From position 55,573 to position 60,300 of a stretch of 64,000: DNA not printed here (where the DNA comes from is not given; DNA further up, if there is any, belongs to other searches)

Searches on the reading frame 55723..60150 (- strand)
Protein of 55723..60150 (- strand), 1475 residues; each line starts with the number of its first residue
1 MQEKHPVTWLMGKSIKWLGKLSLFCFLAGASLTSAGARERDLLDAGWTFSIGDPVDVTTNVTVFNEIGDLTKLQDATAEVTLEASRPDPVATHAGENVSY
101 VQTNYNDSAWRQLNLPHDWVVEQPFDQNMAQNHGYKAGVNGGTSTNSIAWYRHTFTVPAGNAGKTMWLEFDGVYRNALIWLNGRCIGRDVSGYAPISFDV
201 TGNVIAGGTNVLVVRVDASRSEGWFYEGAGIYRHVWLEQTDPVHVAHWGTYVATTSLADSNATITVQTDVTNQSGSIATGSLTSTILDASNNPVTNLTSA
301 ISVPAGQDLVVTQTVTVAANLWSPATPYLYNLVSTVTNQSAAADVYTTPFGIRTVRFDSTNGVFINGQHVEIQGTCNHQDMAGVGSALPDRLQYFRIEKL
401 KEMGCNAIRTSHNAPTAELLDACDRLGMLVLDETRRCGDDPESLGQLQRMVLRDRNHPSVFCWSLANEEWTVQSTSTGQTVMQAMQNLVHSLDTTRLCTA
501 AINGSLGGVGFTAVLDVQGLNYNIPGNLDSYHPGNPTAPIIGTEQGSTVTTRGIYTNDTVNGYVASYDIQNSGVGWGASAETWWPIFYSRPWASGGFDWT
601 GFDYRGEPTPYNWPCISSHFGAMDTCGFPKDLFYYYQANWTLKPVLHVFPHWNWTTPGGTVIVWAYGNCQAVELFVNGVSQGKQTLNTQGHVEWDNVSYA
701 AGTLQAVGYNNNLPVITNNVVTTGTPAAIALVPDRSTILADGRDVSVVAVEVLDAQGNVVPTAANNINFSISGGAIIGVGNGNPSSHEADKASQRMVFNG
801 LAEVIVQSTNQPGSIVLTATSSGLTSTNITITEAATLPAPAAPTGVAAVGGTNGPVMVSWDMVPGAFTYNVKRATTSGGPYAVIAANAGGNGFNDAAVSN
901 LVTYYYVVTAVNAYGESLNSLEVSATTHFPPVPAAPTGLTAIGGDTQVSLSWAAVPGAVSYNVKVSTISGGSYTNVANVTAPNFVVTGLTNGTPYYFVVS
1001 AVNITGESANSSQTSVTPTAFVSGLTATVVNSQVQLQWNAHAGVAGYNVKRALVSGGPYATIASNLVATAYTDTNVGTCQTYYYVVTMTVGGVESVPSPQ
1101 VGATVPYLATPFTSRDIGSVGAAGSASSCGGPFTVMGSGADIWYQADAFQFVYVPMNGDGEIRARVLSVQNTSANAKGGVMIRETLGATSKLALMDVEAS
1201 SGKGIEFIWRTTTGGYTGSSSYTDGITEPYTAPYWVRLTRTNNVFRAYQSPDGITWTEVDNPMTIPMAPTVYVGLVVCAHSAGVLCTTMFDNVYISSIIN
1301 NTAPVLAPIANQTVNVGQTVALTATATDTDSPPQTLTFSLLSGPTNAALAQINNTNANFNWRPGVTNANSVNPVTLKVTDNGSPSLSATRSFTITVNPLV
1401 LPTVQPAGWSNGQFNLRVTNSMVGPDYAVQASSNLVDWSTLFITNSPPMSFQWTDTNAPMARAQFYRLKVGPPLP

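Call 73: search_protein_families(library=pfam, proteins=[window:55723-60150:-], max_evalue=0.00001)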
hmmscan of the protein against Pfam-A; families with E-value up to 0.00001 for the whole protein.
window:55723-60150:- (1475 aa): 8 families
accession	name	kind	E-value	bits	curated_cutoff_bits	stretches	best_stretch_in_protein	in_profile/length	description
PF18565.7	Glyco_hydro2_C5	-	8.5e-33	112.7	32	1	729-830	1-103/103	Glycoside hydrolase family 2 C-terminal domain 5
PF02836.23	Glyco_hydro_2_C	-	2e-21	76.9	21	1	363-549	8-214/302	Glycosyl hydrolases family 2, TIM barrel domain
PF02837.24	Glyco_hydro_2_N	-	1.4e-17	64.6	28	1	110-238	23-166/169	Glycosyl hydrolases family 2, sugar binding domain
PF16355.11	DUF4982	-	4.6e-17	62.1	23.9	1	658-712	1-57/61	Domain of unknown function (DUF4982)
PF00703.27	Glyco_hydro_2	-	3.3e-14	54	23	1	250-353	5-109/109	Glycosyl hydrolases family 2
PF00041.27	fn3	-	2e-09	37.9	25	1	935-1016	2-83/84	Fibronectin type III domain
PF22666.2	Glyco_hydro_2_N2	-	6.5e-09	36.5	27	1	149-221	50-122/167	Glycosyl hydrolase 2 galactose-binding domain-like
PF09134.16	Invasin_D3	-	8.5e-06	26.6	33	1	727-830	3-94/98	Invasin, domain 3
